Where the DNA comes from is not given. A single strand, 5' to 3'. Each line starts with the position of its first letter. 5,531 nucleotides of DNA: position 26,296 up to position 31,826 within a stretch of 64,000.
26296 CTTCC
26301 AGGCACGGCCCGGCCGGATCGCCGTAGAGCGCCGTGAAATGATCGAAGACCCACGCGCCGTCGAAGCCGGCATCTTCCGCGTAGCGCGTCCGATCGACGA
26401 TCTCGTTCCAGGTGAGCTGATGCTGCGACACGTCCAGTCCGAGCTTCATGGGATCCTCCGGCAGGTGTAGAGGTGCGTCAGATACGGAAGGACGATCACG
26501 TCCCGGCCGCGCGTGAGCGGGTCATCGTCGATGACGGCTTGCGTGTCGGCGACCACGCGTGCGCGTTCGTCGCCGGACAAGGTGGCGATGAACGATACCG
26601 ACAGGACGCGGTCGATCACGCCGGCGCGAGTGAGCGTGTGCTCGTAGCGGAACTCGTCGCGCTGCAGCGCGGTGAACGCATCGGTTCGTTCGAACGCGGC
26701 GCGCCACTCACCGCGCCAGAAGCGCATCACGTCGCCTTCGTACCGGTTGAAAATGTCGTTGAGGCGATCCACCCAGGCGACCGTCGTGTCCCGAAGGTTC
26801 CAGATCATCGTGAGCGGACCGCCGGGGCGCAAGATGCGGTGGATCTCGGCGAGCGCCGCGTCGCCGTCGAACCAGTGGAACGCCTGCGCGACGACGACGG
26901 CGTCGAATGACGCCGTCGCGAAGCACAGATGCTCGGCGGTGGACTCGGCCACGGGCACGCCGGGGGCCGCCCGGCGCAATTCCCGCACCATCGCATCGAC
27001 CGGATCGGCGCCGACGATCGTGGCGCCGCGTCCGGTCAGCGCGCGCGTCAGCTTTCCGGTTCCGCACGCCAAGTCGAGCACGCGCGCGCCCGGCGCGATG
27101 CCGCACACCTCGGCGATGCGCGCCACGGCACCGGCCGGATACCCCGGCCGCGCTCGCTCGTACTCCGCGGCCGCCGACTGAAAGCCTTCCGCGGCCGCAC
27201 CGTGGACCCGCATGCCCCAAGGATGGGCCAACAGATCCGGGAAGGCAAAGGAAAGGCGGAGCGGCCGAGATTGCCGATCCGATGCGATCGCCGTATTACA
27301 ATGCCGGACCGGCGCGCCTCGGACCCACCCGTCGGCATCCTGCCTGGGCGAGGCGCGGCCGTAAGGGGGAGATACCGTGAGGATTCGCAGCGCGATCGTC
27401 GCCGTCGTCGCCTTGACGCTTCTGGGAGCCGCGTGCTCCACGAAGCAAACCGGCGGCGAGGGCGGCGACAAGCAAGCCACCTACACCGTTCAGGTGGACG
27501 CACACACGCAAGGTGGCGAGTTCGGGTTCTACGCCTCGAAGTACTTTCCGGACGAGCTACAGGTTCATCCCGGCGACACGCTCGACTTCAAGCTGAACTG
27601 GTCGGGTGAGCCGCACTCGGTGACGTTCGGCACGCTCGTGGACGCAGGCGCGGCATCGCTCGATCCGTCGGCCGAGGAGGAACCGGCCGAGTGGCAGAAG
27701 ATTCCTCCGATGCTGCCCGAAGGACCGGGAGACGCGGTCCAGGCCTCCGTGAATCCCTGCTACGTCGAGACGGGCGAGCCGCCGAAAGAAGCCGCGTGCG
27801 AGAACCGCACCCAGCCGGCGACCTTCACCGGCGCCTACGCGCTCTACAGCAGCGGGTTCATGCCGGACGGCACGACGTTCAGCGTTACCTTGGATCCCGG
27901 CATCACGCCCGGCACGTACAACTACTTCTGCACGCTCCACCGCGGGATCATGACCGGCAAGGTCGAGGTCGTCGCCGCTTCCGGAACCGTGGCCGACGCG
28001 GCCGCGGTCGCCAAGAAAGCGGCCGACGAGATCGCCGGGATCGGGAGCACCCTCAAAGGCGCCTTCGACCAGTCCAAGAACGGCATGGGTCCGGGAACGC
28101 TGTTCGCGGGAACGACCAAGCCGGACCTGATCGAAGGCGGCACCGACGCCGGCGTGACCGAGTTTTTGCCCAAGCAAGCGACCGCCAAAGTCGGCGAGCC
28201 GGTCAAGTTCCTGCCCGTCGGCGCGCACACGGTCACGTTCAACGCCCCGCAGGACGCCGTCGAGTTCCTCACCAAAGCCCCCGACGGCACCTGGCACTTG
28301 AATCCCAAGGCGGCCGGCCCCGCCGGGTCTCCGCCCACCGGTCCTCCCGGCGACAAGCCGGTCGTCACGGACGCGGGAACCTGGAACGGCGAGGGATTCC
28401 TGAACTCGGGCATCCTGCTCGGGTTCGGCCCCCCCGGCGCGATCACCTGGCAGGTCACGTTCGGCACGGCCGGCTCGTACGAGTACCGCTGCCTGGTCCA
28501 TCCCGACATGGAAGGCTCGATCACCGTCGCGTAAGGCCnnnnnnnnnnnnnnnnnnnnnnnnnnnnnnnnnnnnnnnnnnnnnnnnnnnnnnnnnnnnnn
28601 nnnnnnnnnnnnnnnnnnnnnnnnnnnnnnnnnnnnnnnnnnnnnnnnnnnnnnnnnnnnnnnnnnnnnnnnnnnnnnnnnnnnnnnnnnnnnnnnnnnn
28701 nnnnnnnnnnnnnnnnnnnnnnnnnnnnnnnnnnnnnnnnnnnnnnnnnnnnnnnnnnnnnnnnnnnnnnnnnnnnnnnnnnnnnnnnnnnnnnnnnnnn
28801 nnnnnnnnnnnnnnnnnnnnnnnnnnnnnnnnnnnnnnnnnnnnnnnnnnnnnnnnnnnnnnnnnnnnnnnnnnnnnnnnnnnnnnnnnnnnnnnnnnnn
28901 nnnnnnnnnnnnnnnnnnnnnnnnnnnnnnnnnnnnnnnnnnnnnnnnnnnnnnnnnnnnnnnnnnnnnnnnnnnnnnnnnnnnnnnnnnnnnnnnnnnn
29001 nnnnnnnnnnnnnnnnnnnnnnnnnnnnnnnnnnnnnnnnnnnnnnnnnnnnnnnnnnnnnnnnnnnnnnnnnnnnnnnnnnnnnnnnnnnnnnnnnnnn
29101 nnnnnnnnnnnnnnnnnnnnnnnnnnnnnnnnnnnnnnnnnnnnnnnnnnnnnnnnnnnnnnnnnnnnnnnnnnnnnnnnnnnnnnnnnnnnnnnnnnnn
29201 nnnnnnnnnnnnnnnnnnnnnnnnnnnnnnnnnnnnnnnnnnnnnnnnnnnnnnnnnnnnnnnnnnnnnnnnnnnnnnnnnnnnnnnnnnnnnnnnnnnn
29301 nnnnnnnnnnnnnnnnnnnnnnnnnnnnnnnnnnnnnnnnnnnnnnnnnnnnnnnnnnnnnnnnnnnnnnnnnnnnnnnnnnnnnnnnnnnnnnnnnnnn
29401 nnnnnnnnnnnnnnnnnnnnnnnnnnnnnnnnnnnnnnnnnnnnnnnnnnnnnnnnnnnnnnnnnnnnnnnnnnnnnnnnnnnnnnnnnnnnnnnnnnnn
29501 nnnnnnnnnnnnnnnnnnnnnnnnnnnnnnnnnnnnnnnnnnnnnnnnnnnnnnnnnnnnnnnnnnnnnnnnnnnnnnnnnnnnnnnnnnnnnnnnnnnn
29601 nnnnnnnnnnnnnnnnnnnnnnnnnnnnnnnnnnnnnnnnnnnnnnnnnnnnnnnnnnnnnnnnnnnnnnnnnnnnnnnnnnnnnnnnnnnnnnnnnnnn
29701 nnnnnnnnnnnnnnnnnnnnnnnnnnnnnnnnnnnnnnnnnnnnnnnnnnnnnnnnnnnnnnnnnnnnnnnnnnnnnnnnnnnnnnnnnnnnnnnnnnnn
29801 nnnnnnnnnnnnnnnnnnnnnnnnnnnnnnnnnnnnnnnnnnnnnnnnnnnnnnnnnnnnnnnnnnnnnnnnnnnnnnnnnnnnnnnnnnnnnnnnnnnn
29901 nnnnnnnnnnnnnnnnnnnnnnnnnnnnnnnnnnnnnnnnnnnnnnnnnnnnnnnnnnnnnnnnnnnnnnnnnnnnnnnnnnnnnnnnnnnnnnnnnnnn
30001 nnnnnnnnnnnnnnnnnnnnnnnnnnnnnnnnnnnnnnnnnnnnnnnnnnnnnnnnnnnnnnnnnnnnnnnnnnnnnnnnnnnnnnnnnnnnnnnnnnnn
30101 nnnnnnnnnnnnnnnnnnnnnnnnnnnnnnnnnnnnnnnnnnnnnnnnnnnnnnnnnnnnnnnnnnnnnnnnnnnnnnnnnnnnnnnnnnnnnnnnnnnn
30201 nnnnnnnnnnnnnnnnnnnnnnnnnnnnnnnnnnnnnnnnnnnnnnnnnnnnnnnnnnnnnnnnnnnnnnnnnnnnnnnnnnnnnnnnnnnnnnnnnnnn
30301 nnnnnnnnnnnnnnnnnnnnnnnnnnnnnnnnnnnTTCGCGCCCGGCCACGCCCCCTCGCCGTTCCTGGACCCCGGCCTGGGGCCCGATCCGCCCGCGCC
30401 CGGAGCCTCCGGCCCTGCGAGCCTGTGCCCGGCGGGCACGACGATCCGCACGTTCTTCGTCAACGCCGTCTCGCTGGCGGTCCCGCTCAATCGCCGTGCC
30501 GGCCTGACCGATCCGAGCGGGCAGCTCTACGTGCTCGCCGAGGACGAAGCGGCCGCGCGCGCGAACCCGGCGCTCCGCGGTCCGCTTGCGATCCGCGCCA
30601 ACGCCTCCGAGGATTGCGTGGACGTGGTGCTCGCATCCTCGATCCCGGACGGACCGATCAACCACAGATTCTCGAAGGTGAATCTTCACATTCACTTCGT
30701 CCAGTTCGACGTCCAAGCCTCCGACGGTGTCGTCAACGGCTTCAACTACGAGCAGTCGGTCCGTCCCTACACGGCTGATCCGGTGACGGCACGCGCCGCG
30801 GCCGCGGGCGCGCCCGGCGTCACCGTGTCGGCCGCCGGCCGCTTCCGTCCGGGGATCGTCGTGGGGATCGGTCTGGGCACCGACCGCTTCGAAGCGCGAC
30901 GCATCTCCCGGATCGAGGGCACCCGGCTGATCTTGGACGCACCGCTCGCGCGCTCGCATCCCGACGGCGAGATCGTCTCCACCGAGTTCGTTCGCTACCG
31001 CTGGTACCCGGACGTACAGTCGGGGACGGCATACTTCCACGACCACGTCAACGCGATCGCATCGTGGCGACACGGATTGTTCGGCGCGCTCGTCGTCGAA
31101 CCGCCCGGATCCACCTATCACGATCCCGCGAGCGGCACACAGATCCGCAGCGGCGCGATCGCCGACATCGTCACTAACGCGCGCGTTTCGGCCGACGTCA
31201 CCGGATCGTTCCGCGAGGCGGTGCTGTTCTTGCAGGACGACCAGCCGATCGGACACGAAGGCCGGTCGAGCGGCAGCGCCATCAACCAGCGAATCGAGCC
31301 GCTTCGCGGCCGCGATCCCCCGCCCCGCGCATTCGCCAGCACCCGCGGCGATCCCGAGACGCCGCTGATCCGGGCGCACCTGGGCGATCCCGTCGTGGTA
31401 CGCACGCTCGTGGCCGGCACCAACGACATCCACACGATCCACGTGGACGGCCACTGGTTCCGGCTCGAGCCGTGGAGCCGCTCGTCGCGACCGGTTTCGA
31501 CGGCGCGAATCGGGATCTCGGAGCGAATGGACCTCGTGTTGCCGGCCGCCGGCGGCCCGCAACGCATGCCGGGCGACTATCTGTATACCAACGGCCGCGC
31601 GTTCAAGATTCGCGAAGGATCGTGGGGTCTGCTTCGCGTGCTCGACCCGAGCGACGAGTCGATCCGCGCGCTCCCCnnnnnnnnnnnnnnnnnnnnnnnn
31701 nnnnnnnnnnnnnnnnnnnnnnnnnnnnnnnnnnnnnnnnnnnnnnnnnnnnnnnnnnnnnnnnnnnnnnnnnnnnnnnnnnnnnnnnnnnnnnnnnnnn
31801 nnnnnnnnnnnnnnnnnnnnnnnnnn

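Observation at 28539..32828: Internal triplication of a two-domain MCO unit; only unit 1 keeps the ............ copper site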

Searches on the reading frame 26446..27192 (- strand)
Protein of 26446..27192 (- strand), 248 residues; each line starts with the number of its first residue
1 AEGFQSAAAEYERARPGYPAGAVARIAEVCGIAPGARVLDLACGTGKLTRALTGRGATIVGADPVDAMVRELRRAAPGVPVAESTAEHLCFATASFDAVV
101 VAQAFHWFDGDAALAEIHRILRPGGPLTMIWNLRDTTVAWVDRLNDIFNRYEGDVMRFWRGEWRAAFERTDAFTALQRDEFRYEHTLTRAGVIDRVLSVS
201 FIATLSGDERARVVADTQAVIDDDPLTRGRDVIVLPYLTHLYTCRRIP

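Call 36: search_protein_families(library=pfam, proteins=[window:26446-27192:-], max_evalue=0.001)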
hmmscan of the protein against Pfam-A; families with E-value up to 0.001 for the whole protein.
window:26446-27192:- (248 aa): 7 families
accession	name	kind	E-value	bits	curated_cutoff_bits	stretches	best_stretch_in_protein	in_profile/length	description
PF08241.18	Methyltransf_11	-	2.1e-21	76.8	21.2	1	39-127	1-93/95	Methyltransferase domain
PF13649.12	Methyltransf_25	-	6.1e-20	72.2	27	1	38-125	1-97/97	Methyltransferase domain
PF08242.18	Methyltransf_12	-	5.1e-12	46.8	30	1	39-127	1-98/98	Methyltransferase domain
PF13489.12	Methyltransf_23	-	2.6e-10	40.7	27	1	11-129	1-117/164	Methyltransferase domain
PF13847.12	Methyltransf_31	-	1e-08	35.4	27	1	34-129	3-109/145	Methyltransferase domain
PF01209.24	Ubie_methyltran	-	1.3e-08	34.9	20.1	1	26-131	39-153/233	ubiE/COQ5 methyltransferase family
PF07021.18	MetW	-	3.4e-05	24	21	1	32-106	11-86/193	Methionine biosynthesis protein MetW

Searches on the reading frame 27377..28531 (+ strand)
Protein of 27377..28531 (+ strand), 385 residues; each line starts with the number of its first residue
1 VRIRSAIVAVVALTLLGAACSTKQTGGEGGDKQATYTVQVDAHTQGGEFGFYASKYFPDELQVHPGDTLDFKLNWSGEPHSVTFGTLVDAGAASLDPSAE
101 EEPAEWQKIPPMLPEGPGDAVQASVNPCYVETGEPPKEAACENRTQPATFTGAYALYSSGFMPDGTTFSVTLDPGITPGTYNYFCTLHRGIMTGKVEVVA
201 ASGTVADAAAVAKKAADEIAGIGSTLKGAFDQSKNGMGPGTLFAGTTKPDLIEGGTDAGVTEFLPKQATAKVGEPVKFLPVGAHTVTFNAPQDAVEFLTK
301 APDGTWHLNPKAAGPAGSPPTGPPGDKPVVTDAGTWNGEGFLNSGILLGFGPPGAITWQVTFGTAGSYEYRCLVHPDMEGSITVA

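Call 3: search_protein_families(library=pfam, proteins=[window:27377-28531:+], max_evalue=1)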
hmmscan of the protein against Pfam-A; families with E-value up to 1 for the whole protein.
window:27377-28531:+ (385 aa): 5 families
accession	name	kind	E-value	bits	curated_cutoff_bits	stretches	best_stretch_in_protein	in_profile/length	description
PF00127.26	Copper-bind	-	1.6e-13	51.3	21.2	1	55-198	13-98/99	Copper binding proteins, plastocyanin/azurin family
PF13473.12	Cupredoxin_1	-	1.1e-05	25.9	27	0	167-196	75-102/104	Cupredoxin-like domain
PF12402.13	nlz1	-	0.0092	16.8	27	1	146-174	5-29/58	NocA-like zinc-finger protein 1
PF12939.12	DUF3837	-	0.11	13.5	25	1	185-226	14-56/101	Domain of unknown function (DUF3837)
PF23148.1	Gp77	-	0.14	13.1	27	0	28-48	55-75/84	Podophage GP4 fiber-tail adaptor protein gp77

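Call 4: search_protein_families(library=ncbifam, proteins=[window:27377-28531:+], max_evalue=1)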
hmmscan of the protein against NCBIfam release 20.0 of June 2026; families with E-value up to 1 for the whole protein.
window:27377-28531:+ (385 aa): 4 families
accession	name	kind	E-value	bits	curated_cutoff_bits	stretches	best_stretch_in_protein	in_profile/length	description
TIGR02656.1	cyanin_plasto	equivalog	6.1e-16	58.6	87.85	3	161-198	63-98/99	plastocyanin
TIGR02657.1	amicyanin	equivalog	1.5e-09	38.1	110.2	2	357-384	55-82/83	amicyanin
TIGR03102.1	halo_cynanin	subfamily_domain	2e-05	24.6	93.8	0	163-198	81-114/115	halocyanin domain-containing protein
NF053527.1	lipo_Cory_WKLS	subfamily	0.11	12.5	105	0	248-310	70-147/166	WKL family lipoprotein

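Call 64: search_solved_structures(query=window:27377-28531:+, max_evalue=0.01, show_alignments=0)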
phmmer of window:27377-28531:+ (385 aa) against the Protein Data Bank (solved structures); distinct sequences matched with E-value up to 0.01: 31.
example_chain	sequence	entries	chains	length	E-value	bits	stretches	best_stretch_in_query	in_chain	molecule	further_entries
1b3i_A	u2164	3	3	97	3e-06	29.8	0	163-196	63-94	PROTEIN (PLASTOCYANIN) | Plastocyanin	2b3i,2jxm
3bqv_A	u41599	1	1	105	3.5e-05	26.3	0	162-198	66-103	Plastocyanin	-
3cvb_A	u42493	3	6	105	4.4e-05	26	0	162-198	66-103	Plastocyanin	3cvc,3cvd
4r0o_A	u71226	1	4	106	5.3e-05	25.7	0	162-198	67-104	Plastocyanin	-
1baw_A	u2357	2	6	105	6.4e-05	25.4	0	162-198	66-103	PLASTOCYANIN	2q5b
2w88_A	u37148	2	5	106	6.5e-05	25.4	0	162-198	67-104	PLASTOCYANIN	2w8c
1pcs_A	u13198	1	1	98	0.00013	24.4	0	165-198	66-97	PLASTOCYANIN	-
1m9w_A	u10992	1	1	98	0.00031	23.1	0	167-198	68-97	plastocyanin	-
1j5c_A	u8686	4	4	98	0.00033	23.1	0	167-197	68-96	PLASTOCYANIN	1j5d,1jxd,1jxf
1sf3_A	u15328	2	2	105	0.00035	23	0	356-384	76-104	Amicyanin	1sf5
4p5r_A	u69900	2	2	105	0.00038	22.9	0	356-384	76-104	Amicyanin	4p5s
2gim_A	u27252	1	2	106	0.00038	22.9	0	56-89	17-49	Plastocyanin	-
1fa4_A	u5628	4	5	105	0.00041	22.8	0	56-89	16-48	PLASTOCYANIN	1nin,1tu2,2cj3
1sfd_A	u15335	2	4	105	0.00048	22.6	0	356-384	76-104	Amicyanin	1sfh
2qdv_A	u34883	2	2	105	0.00048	22.5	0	356-384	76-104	Amicyanin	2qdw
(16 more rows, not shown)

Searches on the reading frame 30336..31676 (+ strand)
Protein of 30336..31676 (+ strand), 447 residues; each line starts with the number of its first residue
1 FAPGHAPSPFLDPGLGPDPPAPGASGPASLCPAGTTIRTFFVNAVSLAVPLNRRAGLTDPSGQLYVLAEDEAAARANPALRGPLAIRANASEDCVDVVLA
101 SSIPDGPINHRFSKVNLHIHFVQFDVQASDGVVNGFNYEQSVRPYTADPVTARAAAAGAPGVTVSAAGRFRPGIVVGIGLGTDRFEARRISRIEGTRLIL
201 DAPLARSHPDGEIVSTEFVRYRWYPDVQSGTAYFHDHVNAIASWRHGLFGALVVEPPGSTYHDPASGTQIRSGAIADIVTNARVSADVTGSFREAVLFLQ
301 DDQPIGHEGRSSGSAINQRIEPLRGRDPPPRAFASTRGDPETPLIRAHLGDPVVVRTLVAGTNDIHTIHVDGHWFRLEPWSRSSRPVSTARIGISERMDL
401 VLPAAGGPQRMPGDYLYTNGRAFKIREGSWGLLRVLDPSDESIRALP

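Call 30: search_solved_structures(query=window:30336-31676:+, max_evalue=0.001, show_alignments=1)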
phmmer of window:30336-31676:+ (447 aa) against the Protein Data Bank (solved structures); distinct sequences matched with E-value up to 0.001: 1.
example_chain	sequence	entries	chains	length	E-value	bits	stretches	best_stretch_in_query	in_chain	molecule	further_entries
9bxa_A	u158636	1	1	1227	7.8e-65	222.9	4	213-436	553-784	MnxG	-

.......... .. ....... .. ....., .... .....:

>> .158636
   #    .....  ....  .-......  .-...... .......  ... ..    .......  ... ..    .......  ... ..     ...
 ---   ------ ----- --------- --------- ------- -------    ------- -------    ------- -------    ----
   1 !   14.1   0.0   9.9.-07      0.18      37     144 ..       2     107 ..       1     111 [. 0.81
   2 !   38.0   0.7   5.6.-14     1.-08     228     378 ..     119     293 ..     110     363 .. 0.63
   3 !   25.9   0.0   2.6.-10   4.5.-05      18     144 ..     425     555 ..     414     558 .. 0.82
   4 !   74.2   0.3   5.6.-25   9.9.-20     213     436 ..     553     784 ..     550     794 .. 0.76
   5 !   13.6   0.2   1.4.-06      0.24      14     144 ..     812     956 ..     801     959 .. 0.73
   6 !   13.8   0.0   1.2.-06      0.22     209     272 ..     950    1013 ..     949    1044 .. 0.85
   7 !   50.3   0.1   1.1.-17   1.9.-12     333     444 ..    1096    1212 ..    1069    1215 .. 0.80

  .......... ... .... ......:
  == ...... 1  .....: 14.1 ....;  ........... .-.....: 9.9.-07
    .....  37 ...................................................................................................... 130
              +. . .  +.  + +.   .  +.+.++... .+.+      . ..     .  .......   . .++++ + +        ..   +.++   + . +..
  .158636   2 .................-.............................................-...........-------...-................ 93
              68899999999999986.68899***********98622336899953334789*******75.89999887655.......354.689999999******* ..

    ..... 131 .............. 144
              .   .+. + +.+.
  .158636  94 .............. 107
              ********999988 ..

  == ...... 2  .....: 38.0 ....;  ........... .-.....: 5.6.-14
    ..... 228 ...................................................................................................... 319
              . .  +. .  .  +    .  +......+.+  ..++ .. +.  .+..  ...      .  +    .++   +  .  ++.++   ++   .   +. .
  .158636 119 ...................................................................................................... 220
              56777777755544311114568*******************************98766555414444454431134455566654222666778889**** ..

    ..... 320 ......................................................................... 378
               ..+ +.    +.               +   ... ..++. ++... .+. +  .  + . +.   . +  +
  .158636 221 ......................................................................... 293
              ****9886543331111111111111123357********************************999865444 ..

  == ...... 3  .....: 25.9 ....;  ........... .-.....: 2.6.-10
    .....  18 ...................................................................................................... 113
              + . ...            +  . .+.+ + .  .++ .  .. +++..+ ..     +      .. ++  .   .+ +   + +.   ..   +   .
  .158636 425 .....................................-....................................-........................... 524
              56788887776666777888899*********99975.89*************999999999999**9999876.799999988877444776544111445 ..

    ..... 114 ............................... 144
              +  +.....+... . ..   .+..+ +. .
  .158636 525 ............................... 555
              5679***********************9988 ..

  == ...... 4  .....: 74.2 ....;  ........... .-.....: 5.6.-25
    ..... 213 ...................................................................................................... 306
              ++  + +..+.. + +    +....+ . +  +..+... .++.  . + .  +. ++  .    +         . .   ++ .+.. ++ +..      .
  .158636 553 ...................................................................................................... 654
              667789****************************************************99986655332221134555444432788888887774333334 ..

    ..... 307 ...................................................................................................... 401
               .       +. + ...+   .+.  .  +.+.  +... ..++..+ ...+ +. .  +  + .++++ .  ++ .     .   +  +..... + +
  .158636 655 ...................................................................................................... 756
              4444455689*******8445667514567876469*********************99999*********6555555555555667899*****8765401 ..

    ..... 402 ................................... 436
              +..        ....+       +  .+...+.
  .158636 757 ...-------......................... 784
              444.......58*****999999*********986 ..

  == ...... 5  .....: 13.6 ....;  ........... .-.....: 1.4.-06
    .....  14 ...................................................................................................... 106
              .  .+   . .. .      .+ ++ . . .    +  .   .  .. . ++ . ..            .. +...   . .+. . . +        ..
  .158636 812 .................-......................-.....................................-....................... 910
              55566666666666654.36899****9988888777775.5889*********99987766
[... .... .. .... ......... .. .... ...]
